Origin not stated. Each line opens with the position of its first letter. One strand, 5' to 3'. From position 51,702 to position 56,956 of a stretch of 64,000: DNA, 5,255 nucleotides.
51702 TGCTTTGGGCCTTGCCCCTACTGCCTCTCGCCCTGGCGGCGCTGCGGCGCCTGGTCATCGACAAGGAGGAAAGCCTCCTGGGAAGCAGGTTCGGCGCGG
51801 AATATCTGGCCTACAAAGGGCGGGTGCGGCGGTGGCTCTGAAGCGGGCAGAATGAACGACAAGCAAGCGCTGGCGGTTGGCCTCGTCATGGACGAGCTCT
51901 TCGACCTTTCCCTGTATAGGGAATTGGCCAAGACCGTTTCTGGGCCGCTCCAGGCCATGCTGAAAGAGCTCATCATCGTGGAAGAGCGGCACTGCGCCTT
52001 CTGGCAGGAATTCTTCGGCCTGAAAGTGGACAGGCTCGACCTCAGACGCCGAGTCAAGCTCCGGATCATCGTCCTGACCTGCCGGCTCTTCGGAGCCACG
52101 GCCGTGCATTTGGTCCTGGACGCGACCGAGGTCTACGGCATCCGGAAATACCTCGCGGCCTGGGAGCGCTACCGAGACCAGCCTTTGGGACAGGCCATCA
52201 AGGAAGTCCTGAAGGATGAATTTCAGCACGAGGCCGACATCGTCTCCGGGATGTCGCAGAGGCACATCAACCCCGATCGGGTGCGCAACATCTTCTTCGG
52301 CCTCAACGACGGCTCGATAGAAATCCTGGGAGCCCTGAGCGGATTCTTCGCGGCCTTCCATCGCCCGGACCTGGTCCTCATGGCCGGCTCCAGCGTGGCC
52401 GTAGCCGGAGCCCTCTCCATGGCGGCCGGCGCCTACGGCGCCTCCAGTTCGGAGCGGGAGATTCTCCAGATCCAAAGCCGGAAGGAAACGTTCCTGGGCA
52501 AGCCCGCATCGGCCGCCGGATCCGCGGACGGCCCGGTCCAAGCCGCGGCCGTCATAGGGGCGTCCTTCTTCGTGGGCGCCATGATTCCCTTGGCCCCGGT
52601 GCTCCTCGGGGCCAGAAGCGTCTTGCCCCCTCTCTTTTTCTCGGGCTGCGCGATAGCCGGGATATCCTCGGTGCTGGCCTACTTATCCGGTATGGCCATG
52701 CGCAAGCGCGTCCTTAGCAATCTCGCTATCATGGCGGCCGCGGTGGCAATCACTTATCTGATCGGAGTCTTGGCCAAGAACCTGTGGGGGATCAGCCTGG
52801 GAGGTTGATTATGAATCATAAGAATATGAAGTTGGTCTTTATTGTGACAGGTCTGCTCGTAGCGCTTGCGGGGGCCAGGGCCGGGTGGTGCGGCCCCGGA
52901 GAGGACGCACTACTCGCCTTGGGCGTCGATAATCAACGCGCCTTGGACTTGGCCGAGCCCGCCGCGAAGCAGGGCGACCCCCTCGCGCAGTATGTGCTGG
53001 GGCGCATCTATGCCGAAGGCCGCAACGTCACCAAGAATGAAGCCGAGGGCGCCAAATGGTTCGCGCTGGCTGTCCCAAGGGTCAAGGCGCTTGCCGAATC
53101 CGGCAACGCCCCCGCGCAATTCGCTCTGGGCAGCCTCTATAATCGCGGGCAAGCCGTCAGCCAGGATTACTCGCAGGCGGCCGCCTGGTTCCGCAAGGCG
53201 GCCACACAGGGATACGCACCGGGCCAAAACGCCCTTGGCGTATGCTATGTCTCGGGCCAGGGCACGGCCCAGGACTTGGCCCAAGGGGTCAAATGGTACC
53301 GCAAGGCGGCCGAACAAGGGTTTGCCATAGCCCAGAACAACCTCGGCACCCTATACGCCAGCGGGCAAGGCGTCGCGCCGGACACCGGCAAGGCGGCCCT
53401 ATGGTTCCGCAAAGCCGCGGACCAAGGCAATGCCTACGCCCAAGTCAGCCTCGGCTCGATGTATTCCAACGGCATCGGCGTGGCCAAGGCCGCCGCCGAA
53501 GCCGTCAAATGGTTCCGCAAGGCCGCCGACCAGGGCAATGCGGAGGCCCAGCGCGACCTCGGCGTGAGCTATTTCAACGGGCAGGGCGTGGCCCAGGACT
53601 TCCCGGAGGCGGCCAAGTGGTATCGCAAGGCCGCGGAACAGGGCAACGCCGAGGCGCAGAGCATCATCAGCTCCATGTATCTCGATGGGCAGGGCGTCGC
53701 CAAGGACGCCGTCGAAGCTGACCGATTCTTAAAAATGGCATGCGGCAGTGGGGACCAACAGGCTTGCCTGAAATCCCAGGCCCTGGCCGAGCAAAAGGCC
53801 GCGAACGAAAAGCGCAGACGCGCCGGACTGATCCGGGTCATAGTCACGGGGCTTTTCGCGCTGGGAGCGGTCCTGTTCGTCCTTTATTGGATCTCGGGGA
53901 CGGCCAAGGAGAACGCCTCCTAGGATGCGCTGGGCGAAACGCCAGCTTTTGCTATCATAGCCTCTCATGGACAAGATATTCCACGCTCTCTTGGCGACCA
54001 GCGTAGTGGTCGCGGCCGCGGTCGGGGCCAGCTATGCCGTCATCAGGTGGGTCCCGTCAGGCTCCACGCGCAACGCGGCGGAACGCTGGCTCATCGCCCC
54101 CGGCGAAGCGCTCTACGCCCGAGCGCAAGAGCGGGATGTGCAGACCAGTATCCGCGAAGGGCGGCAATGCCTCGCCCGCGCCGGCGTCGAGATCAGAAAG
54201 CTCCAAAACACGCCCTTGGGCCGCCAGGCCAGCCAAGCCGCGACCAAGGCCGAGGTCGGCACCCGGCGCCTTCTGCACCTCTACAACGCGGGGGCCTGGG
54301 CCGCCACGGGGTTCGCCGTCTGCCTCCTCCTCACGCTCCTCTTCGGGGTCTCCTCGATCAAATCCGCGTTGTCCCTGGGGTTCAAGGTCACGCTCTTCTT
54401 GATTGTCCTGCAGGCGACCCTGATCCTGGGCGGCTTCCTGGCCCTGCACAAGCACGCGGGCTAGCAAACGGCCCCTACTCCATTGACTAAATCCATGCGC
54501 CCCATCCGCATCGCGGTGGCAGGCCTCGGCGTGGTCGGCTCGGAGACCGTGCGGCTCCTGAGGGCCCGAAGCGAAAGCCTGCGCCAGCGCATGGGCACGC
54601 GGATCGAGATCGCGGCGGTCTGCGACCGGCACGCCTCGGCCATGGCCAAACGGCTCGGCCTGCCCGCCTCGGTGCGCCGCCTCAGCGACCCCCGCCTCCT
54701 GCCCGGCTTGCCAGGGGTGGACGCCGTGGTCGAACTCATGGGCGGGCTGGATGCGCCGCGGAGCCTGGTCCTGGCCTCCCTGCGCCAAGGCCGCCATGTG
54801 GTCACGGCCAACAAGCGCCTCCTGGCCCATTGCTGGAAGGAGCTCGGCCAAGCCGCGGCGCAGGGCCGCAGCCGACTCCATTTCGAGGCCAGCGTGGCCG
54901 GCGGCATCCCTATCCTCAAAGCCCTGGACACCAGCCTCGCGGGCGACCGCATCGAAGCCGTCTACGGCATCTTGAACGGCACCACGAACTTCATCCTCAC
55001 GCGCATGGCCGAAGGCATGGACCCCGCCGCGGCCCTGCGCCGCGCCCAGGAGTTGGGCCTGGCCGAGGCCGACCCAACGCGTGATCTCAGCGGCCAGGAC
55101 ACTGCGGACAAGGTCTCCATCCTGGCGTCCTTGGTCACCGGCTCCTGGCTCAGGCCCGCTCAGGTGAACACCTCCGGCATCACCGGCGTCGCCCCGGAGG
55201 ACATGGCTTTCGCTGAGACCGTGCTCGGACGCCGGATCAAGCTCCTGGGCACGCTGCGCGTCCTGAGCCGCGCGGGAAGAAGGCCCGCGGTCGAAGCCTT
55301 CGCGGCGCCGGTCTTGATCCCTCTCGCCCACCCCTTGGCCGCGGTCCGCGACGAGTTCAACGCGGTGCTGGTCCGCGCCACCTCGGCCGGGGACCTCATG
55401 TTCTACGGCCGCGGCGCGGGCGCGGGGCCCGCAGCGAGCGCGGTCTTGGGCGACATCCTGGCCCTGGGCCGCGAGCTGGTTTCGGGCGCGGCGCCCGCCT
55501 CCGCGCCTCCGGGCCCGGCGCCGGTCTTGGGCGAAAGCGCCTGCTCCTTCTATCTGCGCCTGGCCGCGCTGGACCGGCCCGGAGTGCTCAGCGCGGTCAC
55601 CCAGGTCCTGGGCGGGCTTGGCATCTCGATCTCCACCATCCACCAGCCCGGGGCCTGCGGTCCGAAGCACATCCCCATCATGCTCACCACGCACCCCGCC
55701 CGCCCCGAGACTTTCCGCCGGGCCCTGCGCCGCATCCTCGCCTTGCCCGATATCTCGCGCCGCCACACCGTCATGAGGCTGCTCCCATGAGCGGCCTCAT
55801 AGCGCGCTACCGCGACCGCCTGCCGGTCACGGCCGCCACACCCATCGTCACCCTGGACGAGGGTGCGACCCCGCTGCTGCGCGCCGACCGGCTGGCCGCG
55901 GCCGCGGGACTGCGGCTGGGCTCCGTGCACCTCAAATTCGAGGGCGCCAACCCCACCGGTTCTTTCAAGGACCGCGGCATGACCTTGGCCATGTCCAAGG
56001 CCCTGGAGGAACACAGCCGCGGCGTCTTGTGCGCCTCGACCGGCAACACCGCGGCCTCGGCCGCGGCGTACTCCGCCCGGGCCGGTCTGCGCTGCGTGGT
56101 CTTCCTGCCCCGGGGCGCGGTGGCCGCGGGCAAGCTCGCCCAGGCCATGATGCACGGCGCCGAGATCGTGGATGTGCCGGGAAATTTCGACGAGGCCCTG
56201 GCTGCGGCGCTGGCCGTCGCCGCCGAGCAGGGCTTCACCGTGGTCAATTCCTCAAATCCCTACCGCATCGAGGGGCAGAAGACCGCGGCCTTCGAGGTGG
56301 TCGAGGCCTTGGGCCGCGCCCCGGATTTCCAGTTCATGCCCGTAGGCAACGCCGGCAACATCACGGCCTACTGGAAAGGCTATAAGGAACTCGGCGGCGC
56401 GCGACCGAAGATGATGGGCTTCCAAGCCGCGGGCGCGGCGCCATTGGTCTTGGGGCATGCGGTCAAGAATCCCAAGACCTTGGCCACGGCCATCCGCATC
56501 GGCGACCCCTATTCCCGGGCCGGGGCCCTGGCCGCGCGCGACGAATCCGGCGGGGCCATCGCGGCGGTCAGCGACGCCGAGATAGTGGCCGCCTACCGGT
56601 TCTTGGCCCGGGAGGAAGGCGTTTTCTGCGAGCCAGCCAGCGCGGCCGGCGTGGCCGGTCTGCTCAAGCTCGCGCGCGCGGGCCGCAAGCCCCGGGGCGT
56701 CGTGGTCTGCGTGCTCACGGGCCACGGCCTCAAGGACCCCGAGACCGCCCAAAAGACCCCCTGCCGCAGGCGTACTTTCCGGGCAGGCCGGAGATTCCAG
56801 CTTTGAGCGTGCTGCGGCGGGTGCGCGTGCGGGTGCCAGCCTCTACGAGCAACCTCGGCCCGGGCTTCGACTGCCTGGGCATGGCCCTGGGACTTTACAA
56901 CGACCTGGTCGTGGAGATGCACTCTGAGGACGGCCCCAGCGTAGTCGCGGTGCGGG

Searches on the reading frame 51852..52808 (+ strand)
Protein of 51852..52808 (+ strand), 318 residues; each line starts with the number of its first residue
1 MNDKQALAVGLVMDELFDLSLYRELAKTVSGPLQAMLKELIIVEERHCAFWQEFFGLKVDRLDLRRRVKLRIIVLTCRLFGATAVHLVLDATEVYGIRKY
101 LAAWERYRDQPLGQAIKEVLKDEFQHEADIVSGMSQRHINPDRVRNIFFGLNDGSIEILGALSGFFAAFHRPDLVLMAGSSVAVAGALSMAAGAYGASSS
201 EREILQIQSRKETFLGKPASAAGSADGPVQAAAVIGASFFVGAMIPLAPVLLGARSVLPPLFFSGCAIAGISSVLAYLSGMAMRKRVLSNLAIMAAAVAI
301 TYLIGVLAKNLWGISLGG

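Call 68: search_protein_families(library=pfam, proteins=[window:51852-52808:+], max_evalue=0.0001)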
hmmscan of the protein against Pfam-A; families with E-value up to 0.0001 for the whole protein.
window:51852-52808:+ (318 aa): 1 family
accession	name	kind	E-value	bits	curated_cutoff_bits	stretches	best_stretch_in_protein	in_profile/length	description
PF01988.24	VIT1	-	4e-23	82.8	28.1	2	144-212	1-70/214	VIT family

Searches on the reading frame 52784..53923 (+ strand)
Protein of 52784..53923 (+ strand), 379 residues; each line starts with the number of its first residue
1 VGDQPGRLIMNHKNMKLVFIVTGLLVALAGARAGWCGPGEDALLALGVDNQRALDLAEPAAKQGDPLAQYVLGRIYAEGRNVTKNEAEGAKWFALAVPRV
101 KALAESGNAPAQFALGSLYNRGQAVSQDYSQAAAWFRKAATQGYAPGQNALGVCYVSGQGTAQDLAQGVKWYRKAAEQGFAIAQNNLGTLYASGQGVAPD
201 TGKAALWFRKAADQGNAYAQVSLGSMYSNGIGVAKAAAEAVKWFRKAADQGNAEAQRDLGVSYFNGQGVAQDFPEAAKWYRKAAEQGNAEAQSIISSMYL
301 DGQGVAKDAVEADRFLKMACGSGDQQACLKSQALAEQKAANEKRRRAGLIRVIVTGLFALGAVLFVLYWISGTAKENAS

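Call 68: search_protein_families(library=pfam, proteins=[window:52784-53923:+], max_evalue=0.0001)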
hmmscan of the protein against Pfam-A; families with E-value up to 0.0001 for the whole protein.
window:52784-53923:+ (379 aa): 1 family
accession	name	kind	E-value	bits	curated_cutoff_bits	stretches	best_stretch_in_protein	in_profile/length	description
PF08238.18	Sel1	-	2e-61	202.7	30.7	5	253-288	1-36/36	Sel1 repeat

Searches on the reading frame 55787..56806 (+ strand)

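Call 68: search_protein_families(library=pfam, proteins=[window:55787-56806:+], max_evalue=0.0001)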
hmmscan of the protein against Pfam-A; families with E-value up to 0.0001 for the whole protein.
window:55787-56806:+ (339 aa): 1 family
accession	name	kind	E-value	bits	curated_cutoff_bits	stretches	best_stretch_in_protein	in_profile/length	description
PF00291.31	PALP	-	4.9e-79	266.2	35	1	21-312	1-295/295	Pyridoxal-phosphate dependent enzyme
